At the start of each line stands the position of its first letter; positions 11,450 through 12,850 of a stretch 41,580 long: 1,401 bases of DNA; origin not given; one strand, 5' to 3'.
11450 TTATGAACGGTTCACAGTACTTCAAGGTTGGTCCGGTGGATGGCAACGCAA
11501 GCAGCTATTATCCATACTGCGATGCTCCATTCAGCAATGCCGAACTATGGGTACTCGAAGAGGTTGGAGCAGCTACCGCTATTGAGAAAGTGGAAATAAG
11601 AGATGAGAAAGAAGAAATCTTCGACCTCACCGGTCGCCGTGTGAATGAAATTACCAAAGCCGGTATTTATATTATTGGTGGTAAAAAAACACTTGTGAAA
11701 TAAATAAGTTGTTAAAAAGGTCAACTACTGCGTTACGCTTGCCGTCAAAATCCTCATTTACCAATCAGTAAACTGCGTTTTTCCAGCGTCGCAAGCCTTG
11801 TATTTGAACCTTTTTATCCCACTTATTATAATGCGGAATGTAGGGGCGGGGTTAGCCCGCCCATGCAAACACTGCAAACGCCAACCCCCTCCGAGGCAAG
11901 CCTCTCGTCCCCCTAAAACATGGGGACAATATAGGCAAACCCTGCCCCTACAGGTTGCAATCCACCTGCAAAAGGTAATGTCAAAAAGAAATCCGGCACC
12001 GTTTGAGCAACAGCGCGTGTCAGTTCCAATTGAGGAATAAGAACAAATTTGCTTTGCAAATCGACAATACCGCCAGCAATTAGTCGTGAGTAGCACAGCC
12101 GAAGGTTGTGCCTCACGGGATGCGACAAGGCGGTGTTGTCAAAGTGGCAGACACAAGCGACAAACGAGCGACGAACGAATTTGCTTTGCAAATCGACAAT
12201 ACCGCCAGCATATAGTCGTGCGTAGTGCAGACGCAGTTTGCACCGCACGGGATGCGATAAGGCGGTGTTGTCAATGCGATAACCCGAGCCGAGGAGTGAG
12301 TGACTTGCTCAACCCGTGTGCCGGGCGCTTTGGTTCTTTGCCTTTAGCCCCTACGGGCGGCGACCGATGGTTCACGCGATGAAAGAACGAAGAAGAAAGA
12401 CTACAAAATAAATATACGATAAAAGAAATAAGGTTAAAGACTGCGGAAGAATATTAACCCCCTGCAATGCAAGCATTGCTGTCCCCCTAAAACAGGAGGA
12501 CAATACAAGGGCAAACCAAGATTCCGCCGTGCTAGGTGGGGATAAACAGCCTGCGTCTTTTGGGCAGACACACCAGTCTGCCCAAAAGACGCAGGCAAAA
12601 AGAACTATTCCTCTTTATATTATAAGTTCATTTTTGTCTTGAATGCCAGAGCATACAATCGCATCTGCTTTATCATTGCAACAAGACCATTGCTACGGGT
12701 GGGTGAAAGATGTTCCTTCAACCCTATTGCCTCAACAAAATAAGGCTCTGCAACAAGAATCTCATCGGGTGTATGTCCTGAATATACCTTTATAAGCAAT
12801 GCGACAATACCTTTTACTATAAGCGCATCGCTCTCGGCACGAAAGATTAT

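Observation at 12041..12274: Tandem 132-nt units, each a ~78-nt three-tier hairpin, with compensatory changes and strand-specific G-U pairs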

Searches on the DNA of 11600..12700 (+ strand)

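Call 5: search_rna_families(source=window, start=11600, end=12700, threshold=evalue, max_evalue=10, show_alignments=3)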
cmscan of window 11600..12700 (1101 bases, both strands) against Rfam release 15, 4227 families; matches with E-value up to 10: 8.
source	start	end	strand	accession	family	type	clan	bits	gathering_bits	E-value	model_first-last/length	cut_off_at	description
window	12542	12604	+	RF04067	mir-4520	Gene; miRNA;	-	38.1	90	8.3e-07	1-70/70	no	mir-4520 microRNA precursor family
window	12541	12603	-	RF04067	mir-4520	Gene; miRNA;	-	31.8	90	5.6e-05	1-70/70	no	mir-4520 microRNA precursor family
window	12241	12323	+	RF03170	c-di-GMP-II-GCG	Cis-reg; riboswitch;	CL00127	24.6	47.9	0.11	1-85/85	no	c-di-GMP-II-GCG riboswitch aptamer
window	12546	12599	+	RF03480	mir-1284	Gene; miRNA;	-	19.8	80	1.3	1-92/92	no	mir-1284 microRNA precursor family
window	12512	12600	+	RF02484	GlsR21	Gene; snRNA; snoRNA; HACA-box;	-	19.5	100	0.56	1-112/112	no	Small nucleolar RNA GlsR21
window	12546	12597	-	RF03756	mir-4891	Gene; miRNA;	-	15.7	100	5.6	1-88/88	no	mir-4891 microRNA precursor family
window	11684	11736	+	RF00521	SAM_alpha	Cis-reg; riboswitch;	-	14.2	36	2.6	1-79/79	no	Alpha-proteobacteria SAM riboswitch aptamer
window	12549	12635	-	RF01487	rliI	Gene; sRNA;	-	10.5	45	7.8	39-147/239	no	Listeria sRNA rliI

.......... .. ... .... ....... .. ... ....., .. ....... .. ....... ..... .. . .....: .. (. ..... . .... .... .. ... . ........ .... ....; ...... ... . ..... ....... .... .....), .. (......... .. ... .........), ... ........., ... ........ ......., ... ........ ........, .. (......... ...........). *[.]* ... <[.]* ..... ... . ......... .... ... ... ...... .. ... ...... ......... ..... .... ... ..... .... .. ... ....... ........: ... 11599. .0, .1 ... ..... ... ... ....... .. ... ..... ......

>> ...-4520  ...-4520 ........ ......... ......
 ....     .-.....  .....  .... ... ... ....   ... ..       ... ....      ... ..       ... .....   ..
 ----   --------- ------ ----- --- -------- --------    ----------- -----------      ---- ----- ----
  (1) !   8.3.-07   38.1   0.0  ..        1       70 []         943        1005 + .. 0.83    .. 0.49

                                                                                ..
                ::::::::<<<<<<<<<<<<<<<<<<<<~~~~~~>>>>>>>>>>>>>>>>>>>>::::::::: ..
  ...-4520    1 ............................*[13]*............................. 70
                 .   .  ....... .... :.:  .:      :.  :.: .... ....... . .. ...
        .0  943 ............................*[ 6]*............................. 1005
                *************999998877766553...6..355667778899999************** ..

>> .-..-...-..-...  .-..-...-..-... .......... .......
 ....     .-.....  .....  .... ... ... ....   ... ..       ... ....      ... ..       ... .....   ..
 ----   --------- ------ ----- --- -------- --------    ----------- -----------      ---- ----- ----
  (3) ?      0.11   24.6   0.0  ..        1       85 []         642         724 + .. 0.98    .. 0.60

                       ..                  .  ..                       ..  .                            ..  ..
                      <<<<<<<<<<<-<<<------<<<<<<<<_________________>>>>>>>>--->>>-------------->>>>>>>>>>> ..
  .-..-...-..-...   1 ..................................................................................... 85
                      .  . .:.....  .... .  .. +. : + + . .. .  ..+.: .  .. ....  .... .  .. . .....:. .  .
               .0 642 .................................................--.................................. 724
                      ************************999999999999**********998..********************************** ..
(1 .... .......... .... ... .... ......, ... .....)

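Call 33: build_rna_model(alignment_id=A1, structure=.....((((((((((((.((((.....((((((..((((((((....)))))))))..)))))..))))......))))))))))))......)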
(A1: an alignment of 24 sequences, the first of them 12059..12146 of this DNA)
Model R1 built from alignment A1 (24 sequences, 93 columns); structure: as given.
model positions 88; base pairs 30; branch points 0; effective number of sequences 2.18; information 0.647 bits per position. Calibrated on 0.2 Mb of random sequence (short: E-values are rough).
structure used (alignment columns):
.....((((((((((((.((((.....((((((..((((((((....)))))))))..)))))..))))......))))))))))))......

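Call 35: search_with_rna_model(model_id=R1, sources=[window, L006, L007, L008, L009, L010, L011, L012, L013, L014, L015, L016, L017, L018, L019, L020, L021, L022, L023, L024, L025, L026, L027, L028, L029, L030, L031, L032, L033, L034, L035, L036, L037, L038, L039, L040, L041, L042, L043, L044, L045, L046, L047, L048, L049, L050, L051, L052, L053, L054, L055, L056, L057, L058, L059, L060, L061, L062, L063, L064, L065, L066, L067, L068, L069, L070, L071, L072, L073, L074, L075, L076, L077, L078, L079, L080, L081, L082, L083, L084, L085, L086, L087, L088, L089, L090, L091, L092, L093, L094, L095, L096, L097, L098, L099, L100, L101, L102, L103, L104], max_evalue=0.001, make_alignment=true)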
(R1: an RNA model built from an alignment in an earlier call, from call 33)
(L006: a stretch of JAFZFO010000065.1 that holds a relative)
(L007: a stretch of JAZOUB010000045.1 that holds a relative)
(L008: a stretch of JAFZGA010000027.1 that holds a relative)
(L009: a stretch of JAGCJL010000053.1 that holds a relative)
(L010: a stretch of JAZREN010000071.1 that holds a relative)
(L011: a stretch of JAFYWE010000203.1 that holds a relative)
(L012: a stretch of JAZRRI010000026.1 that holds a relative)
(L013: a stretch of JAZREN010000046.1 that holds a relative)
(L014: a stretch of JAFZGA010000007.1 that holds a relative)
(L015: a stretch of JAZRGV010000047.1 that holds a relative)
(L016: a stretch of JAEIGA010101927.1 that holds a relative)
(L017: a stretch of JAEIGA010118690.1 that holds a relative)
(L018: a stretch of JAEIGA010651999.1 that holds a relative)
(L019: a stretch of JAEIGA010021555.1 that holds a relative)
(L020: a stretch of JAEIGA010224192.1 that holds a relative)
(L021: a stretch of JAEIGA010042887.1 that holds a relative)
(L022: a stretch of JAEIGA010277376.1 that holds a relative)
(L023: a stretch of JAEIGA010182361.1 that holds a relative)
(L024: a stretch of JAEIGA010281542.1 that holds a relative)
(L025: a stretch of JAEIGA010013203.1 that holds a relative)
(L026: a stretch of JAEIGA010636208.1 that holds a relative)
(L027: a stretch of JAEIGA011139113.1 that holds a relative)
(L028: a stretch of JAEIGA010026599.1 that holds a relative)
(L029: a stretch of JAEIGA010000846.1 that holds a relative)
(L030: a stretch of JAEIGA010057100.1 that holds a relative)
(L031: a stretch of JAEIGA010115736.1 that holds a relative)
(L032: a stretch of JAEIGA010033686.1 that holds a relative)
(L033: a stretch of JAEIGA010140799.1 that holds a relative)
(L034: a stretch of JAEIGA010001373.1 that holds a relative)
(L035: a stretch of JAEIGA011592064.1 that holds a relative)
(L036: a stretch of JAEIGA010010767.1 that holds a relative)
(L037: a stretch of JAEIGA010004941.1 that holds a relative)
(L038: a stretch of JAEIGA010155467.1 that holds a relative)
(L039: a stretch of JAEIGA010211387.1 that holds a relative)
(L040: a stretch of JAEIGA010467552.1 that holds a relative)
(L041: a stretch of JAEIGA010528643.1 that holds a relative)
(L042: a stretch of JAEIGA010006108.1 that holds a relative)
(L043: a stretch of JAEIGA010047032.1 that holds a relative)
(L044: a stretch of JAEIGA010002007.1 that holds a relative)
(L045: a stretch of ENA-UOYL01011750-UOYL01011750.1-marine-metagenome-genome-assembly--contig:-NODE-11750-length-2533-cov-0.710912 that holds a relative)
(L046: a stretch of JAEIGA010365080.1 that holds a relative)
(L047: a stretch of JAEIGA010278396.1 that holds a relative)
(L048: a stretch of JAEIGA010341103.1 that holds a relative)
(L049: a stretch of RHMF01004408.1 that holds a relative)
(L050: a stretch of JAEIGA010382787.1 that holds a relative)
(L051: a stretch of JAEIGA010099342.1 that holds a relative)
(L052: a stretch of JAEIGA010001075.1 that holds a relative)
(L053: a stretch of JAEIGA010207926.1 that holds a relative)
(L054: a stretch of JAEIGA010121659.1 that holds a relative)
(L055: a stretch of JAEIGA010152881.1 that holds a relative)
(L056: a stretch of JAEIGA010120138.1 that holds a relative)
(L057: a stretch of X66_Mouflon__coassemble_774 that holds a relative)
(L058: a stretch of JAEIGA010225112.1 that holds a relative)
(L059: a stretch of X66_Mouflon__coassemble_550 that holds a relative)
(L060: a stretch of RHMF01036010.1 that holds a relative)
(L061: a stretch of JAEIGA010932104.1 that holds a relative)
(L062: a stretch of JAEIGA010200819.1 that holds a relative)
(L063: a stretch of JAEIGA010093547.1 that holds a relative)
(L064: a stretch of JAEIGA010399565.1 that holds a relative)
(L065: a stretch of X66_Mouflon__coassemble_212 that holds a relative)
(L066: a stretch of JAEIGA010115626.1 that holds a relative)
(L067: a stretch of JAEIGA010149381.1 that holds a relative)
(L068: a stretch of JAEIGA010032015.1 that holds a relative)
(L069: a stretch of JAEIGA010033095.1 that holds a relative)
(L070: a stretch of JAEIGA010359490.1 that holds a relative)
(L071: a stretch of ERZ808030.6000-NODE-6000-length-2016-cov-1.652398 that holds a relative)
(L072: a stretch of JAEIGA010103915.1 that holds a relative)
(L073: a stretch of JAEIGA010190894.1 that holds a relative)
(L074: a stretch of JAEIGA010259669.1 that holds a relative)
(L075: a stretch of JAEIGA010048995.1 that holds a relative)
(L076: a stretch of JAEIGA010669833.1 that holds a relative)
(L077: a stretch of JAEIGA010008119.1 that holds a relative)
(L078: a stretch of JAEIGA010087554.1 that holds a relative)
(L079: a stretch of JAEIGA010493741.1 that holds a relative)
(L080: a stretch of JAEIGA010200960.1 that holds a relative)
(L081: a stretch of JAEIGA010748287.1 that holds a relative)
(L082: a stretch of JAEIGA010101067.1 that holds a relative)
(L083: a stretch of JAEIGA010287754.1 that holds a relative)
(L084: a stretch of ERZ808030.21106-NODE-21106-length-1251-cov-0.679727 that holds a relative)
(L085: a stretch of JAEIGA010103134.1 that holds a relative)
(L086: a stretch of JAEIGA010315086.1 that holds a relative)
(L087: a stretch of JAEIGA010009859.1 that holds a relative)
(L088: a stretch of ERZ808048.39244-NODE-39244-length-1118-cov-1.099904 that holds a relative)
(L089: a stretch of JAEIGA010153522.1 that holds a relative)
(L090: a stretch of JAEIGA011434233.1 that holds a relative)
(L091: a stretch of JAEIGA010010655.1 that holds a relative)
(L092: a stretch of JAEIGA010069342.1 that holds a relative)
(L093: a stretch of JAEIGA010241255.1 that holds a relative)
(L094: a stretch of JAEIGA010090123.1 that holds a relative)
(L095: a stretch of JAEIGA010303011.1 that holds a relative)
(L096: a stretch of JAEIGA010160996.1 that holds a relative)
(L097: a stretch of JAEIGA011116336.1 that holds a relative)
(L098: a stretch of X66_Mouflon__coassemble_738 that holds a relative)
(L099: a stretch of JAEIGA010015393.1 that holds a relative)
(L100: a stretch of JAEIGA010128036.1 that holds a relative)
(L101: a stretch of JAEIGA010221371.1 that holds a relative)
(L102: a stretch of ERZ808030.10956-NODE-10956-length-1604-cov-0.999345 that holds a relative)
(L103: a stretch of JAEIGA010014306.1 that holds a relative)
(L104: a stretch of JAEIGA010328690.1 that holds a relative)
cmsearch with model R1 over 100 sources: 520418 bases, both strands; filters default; matches with E-value up to 0.001: 166.
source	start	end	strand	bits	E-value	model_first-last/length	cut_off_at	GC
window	12191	12278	+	105.3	2.3e-24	1-88/88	no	0.55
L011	6075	6162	-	102.7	1.2e-23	1-88/88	no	0.5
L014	5430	5517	+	102.1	1.7e-23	1-88/88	no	0.5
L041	3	90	+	101.9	1.9e-23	1-88/88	no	0.53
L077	170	257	+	101.9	1.9e-23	1-88/88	no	0.53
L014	5062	5149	-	101.8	1.9e-23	1-88/88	no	0.52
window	12059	12146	+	100.9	3.5e-23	1-88/88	no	0.53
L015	284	371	+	100.5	4.5e-23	1-88/88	no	0.56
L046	2165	2252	-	100.2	5.5e-23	1-88/88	no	0.53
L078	4666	4753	-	100.2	5.5e-23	1-88/88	no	0.53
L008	3239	3326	+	100.1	5.7e-23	1-88/88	no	0.56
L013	5355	5443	-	100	6.1e-23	1-88/88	no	0.52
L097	917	1004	-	99.6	7.5e-23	1-88/88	no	0.56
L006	5309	5397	+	97.9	2.2e-22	1-88/88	no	0.56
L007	567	655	+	97.9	2.2e-22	1-88/88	no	0.56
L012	5962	6049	+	97.7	2.5e-22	1-88/88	no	0.51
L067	2161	2248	-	97.4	3.1e-22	1-88/88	no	0.49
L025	7614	7701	-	97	3.7e-22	1-88/88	no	0.5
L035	20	107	-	96.3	5.8e-22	1-88/88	no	0.49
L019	3175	3262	-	94.9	1.4e-21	1-88/88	no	0.5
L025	7810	7897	-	93.4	3.5e-21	1-88/88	no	0.51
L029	11610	11697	-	93.2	3.8e-21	1-88/88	no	0.48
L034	9306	9393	-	93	4.6e-21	1-88/88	no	0.53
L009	1590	1677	+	92.8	5.1e-21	1-88/88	no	0.47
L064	72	159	-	92.7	5.5e-21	1-88/88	no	0.56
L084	113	200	-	92.2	7.2e-21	1-88/88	no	0.59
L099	370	457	-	92.1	7.9e-21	1-88/88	no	0.5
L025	7712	7799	-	91.5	1.1e-20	1-88/88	no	0.45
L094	910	997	-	91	1.5e-20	1-88/88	no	0.59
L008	161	248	-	90.9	1.7e-20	1-88/88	no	0.49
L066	3671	3758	-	90.5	2e-20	1-88/88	no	0.56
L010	196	284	+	90.5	2e-20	1-88/88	no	0.51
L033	191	278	-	90.3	2.4e-20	1-88/88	no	0.53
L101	2588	2675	-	90.2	2.5e-20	1-88/88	no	0.45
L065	2350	2436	+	90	2.8e-20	1-88/88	no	0.56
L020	2463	2550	+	89.9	3e-20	1-88/88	no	0.5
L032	7727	7814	-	89.8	3.3e-20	1-88/88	no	0.45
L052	1982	2069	-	89.5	3.9e-20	1-88/88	no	0.52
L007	229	316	+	89.4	4.2e-20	1-88/88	no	0.6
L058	411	498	-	89.3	4.4e-20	1-88/88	no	0.56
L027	184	271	-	89.1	5e-20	1-88/88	no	0.49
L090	77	164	+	89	5.2e-20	1-88/88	no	0.51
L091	12349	12436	-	88.7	6.3e-20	1-88/88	no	0.58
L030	1740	1827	-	88.5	7e-20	1-88/88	no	0.5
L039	612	699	-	88.4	7.7e-20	1-88/88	no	0.5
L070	664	751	+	88.3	7.8e-20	1-88/88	no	0.44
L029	11713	11800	-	88.1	9.1e-20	1-88/88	no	0.5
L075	885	972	-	87.9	1e-19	1-88/88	no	0.53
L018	473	557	+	87.3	1.5e-19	1-88/88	no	0.56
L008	3058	3145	+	87.2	1.5e-19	1-88/88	no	0.51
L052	1883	1970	-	86.8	2e-19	1-88/88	no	0.55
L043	860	948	+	86.6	2.3e-19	1-88/88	no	0.53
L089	13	101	+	86.6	2.3e-19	1-88/88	no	0.53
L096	433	520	+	86.4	2.5e-19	1-88/88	no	0.52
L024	53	140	-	86.3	2.8e-19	1-88/88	no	0.47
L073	2967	3054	+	86.1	3.1e-19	1-88/88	no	0.57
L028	4045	4132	+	86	3.3e-19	1-88/88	no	0.56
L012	6332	6419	-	85.8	3.6e-19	1-88/88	no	0.55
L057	3225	3312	-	85.8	3.8e-19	1-88/88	no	0.57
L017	43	130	+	85.6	4.1e-19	1-88/88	no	0.61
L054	2956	3043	+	85.6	4.1e-19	1-88/88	no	0.61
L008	813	901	+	85.6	4.3e-19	1-88/88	no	0.57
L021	1542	1628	+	84.9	6.4e-19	1-88/88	no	0.55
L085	2328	2415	-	84.8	6.8e-19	1-88/88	no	0.49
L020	2325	2410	+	84.8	6.8e-19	1-88/88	no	0.53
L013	5971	6058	-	84.8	7.1e-19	1-88/88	no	0.5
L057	3025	3112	-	84.6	7.8e-19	1-88/88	no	0.59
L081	863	950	-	84.4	8.7e-19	1-88/88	no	0.58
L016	2354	2441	+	84.3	9.3e-19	1-88/88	no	0.56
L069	4609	4696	+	83.3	1.7e-18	1-88/88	no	0.51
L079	1316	1404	-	83.3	1.8e-18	1-88/88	no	0.39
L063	2059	2147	+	83.2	1.8e-18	1-88/88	no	0.51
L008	722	807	+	82.9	2.2e-18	1-88/88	no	0.56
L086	2352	2439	-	82.8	2.3e-18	1-88/88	no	0.5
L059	4116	4199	-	82.8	2.3e-18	5-88/88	no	0.56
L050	2055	2143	+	82.6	2.7e-18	1-88/88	no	0.52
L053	15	103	-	82.6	2.7e-18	1-88/88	no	0.52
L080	1099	1187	+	82.6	2.7e-18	1-88/88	no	0.52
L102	763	851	-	82.6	2.7e-18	1-88/88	no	0.52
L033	320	407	-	82.5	2.9e-18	1-88/88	no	0.59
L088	558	645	+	82.4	3.1e-18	1-88/88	no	0.57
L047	591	678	-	82.3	3.2e-18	1-88/88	no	0.53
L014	4753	4842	+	82.2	3.4e-18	1-88/88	no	0.41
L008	355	442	+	82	3.8e-18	1-88/88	no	0.57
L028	8582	8669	-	81.6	4.9e-18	1-88/88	no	0.55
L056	3924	4011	+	81.4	5.7e-18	1-88/88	no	0.45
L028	3810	3897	+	81.3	5.9e-18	1-88/88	no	0.59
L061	994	1081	-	80.7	8.4e-18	1-88/88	no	0.48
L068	7934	8021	-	80.7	8.7e-18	1-88/88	no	0.52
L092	5241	5328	+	80.7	8.7e-18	1-88/88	no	0.52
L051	3269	3356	+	80.6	9.3e-18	1-88/88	no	0.49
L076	176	262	-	80.1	1.3e-17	1-88/88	no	0.56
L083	450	537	+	79.5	1.8e-17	1-88/88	no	0.53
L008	905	990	+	79.4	2e-17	1-88/88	no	0.53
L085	2138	2224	-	79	2.4e-17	1-88/88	no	0.49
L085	2233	2319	-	79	2.4e-17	1-88/88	no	0.49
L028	8392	8479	-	78.9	2.7e-17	1-88/88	no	0.49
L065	2441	2528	+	78.8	2.8e-17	1-88/88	no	0.52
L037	5914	6001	+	78.3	3.8e-17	1-88/88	no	0.5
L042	4347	4433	+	78.2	3.9e-17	1-88/88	no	0.55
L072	3265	3351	-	78.2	3.9e-17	1-88/88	no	0.55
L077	629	715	-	78.2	3.9e-17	1-88/88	no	0.55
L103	8636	8722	-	78.2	3.9e-17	1-88/88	no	0.55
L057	3117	3204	-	77.8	5.1e-17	1-88/88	no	0.53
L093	2465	2552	-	77.7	5.4e-17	1-88/88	no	0.65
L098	3483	3559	-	77.5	6e-17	12-88/88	5'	0.57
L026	64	151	-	77.5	6.1e-17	1-88/88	no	0.49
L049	26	113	+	77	8.2e-17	1-88/88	no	0.48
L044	677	766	+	76.9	9e-17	1-88/88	no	0.58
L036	5980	6066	+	76.6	1.1e-16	1-88/88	no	0.56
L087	7429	7514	-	76.4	1.2e-16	1-88/88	no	0.58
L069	6496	6583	+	76.3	1.3e-16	1-88/88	no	0.55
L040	120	207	+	76.2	1.4e-16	1-88/88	no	0.53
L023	3144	3231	-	76.2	1.4e-16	1-88/88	no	0.49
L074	707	793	+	76.1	1.4e-16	1-88/88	no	0.59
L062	2263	2349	+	75.9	1.6e-16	1-88/88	no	0.52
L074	609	695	+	75.6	2e-16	1-88/88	no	0.56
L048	1626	1713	-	75.4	2.2e-16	1-88/88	no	0.6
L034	9183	9269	-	75.3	2.3e-16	1-88/88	no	0.54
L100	273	358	+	74.7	3.4e-16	1-88/88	no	0.58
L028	4337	4424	-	74.7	3.4e-16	1-88/88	no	0.49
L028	8694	8779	-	74.4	4.1e-16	1-88/88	no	0.6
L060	2469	2555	-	73.7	6.2e-16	1-88/88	no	0.62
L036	106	193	-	73.7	6.4e-16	1-88/88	no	0.56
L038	649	736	-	72.9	1e-15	1-88/88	no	0.52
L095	2051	2137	+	72.4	1.4e-15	1-88/88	no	0.52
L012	6051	6137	+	72.1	1.7e-15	1-88/88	no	0.56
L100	37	122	+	71.9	1.9e-15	1-88/88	no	0.57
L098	3320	3407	+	70.9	3.5e-15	1-88/88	no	0.44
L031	3281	3367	-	70.4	4.8e-15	1-88/88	no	0.55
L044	563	649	+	69.7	7.4e-15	1-88/88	no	0.61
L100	155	240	+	69.5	8.6e-15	1-88/88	no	0.57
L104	228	314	+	67.8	2.4e-14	1-88/88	no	0.57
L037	5824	5911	+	66.4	5.5e-14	1-88/88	no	0.47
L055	2566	2653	-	66.2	6.3e-14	1-88/88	no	0.58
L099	482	569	-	65.6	9.1e-14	1-88/88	no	0.55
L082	2022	2110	-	64.8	1.5e-13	1-88/88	no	0.58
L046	24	111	-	63.3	3.8e-13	1-88/88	no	0.51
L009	1881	1968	-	61.6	1.1e-12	1-88/88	no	0.52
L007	331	398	-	61.4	1.2e-12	1-88/88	no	0.51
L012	6514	6600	+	61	1.6e-12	1-88/88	no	0.48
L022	747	834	+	60.5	2.1e-12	1-88/88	no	0.61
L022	1173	1261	+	60.4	2.3e-12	1-88/88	no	0.58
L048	1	63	-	59.6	3.6e-12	1-63/88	3'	0.6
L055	2453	2541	-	59.6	3.6e-12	1-88/88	no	0.55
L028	3956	4041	+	57.8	1.1e-11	1-88/88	no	0.58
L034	9063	9145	-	57.7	1.2e-11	1-88/88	no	0.55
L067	2331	2398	-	57.4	1.4e-11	1-88/88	no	0.47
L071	186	271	-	56.9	2e-11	1-88/88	no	0.49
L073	1535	1620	+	56.9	2e-11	1-88/88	no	0.47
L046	1741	1827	-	56.6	2.3e-11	1-88/88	no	0.48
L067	2256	2323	-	56.2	3.1e-11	1-88/88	no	0.47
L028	8493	8578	-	54.9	6.7e-11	1-88/88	no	0.58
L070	755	841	+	52.1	3.7e-10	1-88/88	no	0.52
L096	326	393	+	50.6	9.3e-10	1-88/88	no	0.54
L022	1011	1141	+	50.1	1.2e-09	1-88/88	no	0.56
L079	1691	1774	-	50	1.3e-09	1-88/88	no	0.39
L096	648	819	+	45.2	2.5e-08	1-88/88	no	0.52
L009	2018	2095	-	43.6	6.8e-08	1-88/88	no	0.54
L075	759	845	-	42.9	1.1e-07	1-88/88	no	0.57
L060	1798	1928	-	42.3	1.6e-07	1-88/88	no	0.46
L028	8783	8833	-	38.8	1.3e-06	38-88/88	5'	0.55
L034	8907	8988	-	37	4e-06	1-88/88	no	0.56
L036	5895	5979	+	35.7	9e-06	1-88/88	no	0.6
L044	779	861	+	31.4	0.00013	1-88/88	no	0.63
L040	1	55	+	29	0.00055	34-88/88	5'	0.51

Alignment A2: 150 matches aligned to the model, 98 columns, each read 5' to 3' on its own strand. Consensus structure (alignment columns), stored with it:
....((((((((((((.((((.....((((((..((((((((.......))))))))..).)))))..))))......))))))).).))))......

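Call 76: search_dna_similar(query=window:12041-12304:+, collection=phages, mode=distant, max_evalue=0.001, max_rows=10)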
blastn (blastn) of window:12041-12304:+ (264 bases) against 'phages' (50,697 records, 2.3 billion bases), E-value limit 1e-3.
No match.
